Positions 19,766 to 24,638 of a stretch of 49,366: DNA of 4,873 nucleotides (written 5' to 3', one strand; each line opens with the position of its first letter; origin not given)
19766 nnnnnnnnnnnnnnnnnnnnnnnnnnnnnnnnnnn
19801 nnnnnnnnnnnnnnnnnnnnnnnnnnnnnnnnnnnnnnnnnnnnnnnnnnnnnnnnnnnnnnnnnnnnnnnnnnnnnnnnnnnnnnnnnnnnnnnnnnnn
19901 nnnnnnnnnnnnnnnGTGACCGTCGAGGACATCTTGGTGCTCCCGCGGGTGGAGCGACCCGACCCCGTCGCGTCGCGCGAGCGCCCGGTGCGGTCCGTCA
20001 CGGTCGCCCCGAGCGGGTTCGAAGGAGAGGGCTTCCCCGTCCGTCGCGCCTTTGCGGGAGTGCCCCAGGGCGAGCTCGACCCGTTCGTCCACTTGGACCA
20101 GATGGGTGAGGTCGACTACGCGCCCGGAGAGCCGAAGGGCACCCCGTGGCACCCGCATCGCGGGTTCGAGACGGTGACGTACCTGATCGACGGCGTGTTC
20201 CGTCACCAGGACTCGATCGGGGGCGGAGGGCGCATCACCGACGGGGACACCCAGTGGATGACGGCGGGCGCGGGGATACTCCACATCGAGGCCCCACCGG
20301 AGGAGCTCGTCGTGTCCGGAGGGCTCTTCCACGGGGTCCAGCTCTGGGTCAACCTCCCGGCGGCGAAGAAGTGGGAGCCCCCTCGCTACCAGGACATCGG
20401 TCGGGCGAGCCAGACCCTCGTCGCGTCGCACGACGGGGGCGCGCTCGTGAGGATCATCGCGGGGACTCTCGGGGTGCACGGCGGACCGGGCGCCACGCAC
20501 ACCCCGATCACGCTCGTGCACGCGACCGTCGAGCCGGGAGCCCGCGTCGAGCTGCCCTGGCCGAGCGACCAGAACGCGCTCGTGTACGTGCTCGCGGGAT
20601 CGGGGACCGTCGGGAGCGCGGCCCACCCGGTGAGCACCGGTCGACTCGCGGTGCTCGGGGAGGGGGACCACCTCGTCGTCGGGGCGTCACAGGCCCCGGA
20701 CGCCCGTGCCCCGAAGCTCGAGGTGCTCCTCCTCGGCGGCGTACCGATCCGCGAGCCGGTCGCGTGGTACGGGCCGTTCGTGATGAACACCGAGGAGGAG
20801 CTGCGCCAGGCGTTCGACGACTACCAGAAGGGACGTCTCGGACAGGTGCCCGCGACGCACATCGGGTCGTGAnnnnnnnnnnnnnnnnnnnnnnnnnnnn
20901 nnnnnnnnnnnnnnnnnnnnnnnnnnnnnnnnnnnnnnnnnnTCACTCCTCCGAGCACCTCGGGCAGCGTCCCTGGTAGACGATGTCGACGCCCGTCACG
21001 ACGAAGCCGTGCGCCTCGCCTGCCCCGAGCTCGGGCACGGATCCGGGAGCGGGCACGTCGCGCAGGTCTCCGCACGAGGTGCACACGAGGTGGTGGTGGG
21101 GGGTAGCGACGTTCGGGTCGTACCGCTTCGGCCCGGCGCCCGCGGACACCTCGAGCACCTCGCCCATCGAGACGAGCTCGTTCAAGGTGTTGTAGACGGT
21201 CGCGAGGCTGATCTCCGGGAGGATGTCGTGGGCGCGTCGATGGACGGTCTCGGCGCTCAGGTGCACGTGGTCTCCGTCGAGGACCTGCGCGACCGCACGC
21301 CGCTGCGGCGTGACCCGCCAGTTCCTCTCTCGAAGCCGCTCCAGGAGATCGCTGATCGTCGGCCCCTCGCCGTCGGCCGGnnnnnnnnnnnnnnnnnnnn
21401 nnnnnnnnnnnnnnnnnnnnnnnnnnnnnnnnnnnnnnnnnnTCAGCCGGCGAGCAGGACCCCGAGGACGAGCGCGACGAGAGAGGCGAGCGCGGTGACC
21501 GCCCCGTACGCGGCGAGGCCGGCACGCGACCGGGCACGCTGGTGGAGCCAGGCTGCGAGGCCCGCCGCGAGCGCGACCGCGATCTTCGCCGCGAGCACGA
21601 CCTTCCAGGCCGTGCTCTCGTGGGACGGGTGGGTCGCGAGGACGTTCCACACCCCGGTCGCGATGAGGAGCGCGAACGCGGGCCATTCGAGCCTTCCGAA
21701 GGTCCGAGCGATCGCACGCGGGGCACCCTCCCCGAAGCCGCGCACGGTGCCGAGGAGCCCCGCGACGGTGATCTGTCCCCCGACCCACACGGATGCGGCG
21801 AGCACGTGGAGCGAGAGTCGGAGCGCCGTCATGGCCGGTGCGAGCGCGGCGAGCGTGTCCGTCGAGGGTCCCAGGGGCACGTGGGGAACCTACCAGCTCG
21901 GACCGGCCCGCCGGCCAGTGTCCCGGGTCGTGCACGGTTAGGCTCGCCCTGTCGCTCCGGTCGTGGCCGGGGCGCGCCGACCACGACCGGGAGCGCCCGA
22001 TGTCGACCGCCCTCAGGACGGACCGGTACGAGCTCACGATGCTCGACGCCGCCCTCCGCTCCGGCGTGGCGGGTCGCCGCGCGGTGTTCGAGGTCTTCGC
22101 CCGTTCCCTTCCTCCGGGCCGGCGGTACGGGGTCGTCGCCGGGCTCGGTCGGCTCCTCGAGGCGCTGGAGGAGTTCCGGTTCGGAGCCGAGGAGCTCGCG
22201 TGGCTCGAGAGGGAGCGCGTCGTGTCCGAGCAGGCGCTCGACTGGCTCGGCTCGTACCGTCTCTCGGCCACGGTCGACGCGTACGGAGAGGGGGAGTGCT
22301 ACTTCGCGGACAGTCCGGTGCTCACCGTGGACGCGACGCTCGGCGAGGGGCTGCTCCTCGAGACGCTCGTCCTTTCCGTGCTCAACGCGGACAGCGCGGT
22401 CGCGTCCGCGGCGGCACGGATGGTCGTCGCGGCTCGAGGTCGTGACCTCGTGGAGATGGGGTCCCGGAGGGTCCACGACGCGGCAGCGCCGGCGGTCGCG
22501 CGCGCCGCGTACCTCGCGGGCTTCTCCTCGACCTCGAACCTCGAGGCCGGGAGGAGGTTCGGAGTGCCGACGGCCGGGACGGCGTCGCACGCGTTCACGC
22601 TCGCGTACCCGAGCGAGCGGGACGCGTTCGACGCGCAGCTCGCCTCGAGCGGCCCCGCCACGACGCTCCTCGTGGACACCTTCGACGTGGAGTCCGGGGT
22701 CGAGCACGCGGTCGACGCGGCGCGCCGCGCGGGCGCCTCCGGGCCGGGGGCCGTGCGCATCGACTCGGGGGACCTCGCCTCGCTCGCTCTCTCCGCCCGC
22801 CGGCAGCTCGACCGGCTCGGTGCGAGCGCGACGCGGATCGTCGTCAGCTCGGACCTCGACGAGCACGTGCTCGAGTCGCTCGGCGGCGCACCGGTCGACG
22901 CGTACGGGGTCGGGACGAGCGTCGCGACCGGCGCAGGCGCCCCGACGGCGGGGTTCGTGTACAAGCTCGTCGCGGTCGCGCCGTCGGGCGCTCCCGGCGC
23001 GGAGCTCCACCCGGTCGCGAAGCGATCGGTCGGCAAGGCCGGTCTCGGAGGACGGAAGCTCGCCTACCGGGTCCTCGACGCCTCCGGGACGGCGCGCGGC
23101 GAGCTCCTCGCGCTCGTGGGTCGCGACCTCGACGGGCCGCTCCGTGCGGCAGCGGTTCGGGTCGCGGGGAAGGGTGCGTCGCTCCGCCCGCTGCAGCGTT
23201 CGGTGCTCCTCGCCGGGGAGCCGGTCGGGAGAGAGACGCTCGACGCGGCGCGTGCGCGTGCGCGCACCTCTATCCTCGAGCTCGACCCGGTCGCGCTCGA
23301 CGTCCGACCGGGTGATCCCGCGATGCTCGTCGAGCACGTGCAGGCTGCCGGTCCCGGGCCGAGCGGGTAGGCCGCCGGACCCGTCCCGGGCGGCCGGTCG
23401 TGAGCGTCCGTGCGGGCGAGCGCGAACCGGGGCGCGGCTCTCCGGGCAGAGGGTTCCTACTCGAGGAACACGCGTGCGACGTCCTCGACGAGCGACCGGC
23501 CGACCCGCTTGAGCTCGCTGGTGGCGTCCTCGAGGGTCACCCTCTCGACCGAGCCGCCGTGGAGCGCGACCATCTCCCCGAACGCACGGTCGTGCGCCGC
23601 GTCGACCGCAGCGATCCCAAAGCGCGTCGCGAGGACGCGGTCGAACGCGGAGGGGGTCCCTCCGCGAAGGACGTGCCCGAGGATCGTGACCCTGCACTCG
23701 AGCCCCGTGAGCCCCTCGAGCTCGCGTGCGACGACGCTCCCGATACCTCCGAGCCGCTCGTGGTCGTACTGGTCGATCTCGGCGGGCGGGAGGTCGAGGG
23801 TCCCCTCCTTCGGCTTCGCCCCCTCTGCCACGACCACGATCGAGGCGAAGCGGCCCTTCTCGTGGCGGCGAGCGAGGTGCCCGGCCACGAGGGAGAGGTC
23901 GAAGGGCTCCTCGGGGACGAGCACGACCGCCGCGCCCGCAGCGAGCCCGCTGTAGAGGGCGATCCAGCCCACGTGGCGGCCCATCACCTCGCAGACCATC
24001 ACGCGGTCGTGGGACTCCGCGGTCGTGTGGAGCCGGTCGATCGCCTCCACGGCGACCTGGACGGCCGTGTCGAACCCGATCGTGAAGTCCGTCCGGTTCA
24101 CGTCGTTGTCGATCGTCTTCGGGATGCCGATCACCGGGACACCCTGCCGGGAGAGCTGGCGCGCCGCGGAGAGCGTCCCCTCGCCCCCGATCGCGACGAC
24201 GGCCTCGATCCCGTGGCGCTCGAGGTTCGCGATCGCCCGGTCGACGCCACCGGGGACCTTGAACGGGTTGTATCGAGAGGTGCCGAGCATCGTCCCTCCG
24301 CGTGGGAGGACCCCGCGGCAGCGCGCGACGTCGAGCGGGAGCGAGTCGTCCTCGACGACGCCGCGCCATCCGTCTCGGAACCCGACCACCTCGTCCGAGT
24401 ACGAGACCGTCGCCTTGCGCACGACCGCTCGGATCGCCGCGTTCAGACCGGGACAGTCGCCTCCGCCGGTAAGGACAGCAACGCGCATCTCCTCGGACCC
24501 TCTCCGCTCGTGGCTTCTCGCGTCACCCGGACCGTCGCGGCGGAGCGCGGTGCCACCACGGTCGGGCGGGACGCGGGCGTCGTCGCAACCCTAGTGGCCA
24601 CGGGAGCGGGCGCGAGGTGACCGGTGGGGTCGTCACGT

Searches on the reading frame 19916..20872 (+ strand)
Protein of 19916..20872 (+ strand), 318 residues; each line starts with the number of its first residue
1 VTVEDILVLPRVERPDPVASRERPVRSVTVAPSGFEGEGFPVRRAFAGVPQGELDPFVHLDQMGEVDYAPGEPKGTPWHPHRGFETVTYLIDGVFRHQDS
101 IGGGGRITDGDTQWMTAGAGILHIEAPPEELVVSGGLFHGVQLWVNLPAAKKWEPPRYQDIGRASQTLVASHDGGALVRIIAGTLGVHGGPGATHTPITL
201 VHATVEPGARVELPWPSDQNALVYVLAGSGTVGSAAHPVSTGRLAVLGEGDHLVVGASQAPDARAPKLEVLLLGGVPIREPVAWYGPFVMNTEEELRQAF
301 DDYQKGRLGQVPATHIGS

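Call 8: search_protein_families(library=pfam, proteins=[window:19916-20872:+], max_evalue=0.001)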
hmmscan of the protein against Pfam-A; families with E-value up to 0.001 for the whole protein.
window:19916-20872:+ (318 aa): 2 families
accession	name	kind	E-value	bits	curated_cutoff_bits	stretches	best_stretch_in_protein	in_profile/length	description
PF05726.19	Pirin_C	-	8.2e-30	103.7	27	1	201-308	2-102/103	Pirin C-terminal cupin domain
PF02678.22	Pirin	-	1.7e-29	102.4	26.1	1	42-145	4-108/108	Pirin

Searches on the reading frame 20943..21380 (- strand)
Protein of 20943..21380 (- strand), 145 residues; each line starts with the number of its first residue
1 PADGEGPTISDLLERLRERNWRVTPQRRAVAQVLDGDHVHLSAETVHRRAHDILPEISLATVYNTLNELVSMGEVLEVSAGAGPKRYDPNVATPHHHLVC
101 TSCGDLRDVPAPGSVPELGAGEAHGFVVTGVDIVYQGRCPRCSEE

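Call 9: search_protein_families(library=pfam, proteins=[window:20943-21380:-], max_evalue=0.001)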
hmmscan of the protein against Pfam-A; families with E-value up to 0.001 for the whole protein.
window:20943-21380:- (145 aa): 1 family
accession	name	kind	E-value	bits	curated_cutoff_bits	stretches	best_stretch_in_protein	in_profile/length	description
PF01475.25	FUR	-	2.2e-23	83.1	23.1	1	19-110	2-94/121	Ferric uptake regulator family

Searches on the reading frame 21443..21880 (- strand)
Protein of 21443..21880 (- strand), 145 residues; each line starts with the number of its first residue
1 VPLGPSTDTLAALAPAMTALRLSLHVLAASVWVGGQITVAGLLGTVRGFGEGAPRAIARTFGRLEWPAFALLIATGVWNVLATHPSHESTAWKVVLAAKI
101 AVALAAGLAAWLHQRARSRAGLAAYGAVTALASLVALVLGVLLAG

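Call 9: search_protein_families(library=pfam, proteins=[window:21443-21880:-], max_evalue=0.001)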
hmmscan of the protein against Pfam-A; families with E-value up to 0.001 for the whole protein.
window:21443-21880:- (145 aa): 1 family
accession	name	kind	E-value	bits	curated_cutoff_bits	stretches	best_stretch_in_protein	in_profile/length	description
PF05425.18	CopD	-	2.7e-07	31.4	32.1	1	56-143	2-96/105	Copper resistance protein D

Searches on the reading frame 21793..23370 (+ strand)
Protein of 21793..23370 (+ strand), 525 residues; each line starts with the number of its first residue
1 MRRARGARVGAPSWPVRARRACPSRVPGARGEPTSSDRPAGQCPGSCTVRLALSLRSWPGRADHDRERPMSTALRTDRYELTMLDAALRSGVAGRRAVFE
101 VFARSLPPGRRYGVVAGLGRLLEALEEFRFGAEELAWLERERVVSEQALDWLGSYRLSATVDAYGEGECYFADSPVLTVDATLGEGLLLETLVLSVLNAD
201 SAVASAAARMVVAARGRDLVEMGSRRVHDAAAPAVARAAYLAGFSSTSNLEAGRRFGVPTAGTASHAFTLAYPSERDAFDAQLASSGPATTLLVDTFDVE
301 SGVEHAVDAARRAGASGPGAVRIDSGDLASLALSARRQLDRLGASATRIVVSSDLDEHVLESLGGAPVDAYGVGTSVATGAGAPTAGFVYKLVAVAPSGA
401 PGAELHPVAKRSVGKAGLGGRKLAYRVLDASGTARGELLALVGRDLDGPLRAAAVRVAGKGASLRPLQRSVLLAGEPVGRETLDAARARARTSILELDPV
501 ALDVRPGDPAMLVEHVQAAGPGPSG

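Call 9: search_protein_families(library=pfam, proteins=[window:21793-23370:+], max_evalue=0.001)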
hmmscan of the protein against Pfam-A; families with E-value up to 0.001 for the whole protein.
window:21793-23370:+ (525 aa): 1 family
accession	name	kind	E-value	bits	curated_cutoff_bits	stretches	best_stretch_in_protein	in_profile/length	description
PF17767.7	NAPRTase_N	-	6.7e-26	91.5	32.6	1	74-198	1-125/125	Nicotinate phosphoribosyltransferase (NAPRTase) N-terminal domain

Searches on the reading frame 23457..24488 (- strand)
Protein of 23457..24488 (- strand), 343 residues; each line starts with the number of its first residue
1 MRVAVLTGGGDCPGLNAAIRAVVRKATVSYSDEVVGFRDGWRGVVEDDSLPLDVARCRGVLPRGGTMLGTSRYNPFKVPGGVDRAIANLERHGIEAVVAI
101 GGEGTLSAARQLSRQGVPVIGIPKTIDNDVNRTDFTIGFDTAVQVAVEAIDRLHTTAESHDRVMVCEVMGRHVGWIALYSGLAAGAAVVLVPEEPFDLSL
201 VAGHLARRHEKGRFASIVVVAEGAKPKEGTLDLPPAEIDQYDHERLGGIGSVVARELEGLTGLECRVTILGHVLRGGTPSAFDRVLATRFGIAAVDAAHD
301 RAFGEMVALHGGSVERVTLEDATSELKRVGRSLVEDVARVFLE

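Call 9: search_protein_families(library=pfam, proteins=[window:23457-24488:-], max_evalue=0.001)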
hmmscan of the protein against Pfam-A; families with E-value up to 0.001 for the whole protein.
window:23457-24488:- (343 aa): 2 families
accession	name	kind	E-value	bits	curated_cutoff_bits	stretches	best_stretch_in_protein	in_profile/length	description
PF00365.25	PFK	-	4.1e-107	358.1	30.9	1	2-297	1-276/277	Phosphofructokinase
PF01513.26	NAD_kinase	-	5.6e-05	23.9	25.5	1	84-123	63-103/130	ATP-NAD kinase N-terminal domain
